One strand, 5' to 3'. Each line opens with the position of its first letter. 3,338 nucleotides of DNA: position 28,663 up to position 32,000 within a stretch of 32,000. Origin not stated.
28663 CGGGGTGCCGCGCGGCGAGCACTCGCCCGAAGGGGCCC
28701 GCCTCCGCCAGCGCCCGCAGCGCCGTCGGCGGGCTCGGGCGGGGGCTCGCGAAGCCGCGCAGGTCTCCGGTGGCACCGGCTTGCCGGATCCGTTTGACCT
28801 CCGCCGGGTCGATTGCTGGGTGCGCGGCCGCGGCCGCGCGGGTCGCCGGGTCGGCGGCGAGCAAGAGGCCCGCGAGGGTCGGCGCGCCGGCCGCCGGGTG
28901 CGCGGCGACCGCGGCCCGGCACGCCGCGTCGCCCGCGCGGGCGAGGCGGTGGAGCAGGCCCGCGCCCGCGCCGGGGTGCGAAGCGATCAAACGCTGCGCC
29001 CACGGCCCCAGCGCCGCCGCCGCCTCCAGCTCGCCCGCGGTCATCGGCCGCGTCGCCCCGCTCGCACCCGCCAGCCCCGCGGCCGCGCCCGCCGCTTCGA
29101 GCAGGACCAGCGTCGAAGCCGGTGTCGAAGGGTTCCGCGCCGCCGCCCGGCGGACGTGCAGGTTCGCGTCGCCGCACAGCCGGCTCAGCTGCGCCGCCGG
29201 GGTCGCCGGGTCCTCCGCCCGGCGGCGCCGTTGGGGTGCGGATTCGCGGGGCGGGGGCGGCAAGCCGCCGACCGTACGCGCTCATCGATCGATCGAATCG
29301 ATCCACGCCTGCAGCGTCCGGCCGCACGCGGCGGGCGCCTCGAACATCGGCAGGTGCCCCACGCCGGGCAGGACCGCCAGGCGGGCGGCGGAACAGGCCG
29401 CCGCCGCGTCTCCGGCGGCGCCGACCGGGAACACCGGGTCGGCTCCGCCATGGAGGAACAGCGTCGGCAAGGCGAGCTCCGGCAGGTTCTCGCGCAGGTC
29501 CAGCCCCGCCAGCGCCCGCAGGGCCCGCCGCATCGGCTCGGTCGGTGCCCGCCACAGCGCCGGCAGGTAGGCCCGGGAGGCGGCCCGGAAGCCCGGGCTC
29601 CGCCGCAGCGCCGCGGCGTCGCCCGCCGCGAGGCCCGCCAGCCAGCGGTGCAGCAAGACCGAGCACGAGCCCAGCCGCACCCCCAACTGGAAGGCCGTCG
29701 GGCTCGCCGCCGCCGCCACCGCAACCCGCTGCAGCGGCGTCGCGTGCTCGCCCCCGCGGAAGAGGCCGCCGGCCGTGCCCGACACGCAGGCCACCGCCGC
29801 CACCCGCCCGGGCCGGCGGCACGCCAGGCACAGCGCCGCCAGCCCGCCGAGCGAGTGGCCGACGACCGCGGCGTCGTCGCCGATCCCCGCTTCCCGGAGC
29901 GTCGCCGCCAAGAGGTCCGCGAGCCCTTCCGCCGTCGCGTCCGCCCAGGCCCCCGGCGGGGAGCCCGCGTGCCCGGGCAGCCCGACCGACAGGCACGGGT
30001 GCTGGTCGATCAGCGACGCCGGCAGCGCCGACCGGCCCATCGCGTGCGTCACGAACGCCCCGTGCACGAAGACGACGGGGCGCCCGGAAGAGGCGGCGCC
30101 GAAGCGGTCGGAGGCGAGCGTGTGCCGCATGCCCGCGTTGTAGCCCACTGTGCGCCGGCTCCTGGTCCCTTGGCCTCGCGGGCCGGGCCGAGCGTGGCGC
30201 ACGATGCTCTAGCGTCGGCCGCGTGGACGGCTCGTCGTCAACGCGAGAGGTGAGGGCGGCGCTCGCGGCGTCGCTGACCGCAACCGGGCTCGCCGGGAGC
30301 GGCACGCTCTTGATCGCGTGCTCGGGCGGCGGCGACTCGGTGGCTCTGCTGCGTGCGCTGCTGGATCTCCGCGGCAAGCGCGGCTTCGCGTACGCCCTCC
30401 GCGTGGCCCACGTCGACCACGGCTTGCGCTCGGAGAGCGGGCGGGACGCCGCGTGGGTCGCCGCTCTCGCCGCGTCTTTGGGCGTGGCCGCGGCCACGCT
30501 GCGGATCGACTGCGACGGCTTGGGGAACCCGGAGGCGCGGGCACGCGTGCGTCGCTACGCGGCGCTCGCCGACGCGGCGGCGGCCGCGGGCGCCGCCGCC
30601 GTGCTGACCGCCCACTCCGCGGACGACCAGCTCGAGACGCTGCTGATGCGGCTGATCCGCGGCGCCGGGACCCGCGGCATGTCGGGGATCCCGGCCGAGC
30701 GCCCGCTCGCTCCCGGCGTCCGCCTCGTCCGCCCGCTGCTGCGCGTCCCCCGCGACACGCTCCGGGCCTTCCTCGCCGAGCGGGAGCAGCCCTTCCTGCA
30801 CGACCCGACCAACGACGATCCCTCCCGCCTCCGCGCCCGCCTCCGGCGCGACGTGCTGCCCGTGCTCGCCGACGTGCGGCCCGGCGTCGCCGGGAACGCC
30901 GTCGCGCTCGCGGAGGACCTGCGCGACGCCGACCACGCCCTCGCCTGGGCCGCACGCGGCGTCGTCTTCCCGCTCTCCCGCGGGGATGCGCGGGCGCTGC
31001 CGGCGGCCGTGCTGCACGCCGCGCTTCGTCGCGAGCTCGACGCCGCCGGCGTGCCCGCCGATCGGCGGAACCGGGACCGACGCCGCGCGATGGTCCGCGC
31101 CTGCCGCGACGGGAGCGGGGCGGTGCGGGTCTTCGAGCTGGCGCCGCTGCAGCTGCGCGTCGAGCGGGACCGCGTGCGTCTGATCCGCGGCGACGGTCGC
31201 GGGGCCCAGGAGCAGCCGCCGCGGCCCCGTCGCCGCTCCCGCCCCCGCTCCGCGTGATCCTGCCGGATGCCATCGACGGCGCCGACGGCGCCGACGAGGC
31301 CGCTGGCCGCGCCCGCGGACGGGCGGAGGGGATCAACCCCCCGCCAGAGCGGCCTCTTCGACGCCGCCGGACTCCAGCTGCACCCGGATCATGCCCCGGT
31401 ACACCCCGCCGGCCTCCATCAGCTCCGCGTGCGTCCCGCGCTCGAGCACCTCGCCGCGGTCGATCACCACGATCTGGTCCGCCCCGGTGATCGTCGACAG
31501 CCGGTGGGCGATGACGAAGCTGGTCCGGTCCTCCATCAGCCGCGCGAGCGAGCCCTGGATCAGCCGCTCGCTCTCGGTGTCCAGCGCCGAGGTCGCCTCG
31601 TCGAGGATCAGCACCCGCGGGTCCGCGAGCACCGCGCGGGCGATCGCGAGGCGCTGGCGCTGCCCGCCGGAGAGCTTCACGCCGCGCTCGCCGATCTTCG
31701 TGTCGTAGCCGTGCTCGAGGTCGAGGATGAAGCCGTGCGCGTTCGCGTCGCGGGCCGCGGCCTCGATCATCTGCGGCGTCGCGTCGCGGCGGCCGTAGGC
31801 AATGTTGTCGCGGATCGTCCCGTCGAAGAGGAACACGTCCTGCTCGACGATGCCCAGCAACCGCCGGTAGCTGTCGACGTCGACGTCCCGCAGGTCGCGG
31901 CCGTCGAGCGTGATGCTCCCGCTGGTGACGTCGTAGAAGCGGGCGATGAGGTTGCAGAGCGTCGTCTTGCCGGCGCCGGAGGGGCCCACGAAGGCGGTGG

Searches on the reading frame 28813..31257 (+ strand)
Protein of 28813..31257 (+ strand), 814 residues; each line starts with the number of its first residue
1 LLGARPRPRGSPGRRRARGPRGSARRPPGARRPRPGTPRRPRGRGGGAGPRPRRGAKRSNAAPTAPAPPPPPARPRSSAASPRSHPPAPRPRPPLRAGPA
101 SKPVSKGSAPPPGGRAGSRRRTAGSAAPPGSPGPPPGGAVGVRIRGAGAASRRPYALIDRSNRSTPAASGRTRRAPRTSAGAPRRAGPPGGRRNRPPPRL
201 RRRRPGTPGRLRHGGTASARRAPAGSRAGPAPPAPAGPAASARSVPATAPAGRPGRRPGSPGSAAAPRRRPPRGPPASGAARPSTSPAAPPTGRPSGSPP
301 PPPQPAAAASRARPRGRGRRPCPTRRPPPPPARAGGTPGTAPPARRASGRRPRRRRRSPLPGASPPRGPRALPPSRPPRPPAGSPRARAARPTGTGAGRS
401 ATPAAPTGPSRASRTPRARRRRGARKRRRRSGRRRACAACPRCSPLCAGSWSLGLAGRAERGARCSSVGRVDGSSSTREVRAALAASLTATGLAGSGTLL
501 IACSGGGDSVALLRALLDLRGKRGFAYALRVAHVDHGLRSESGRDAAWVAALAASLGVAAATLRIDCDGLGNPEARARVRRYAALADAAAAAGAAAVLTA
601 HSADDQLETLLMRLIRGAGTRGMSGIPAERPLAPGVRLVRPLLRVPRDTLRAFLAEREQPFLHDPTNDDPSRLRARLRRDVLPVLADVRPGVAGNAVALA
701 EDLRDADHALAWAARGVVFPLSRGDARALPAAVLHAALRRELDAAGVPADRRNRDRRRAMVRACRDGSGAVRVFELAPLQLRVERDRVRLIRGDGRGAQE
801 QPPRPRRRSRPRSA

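Call 89: search_protein_families(library=pfam, proteins=[window:28813-31257:+], max_evalue=0.001)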
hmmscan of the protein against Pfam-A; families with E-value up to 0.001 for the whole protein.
window:28813-31257:+ (814 aa): 1 family
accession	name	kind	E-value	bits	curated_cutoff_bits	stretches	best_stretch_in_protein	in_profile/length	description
PF01171.26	ATP_bind_3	-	8e-44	150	27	1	499-679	2-181/182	PP-loop family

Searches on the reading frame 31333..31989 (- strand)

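Call 89: search_protein_families(library=pfam, proteins=[window:31333-31989:-], max_evalue=0.001)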
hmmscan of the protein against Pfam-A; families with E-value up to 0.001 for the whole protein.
window:31333-31989:- (218 aa): 4 families
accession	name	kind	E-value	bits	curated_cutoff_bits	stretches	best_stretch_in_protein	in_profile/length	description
PF00005.33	ABC_tran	-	8.5e-30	104.6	25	1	1-134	17-137/137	ABC transporter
PF02463.25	SMC_N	-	3.3e-05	23.9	40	1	24-176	109-211/220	RecF/RecN/SMC N terminal domain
PF00004.35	AAA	-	0.0001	23.2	21.2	0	2-157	5-97/131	ATPase family associated with various cellular activities (AAA)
PF13401.12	AAA_22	-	0.00011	22.9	27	1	1-137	11-97/130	AAA domain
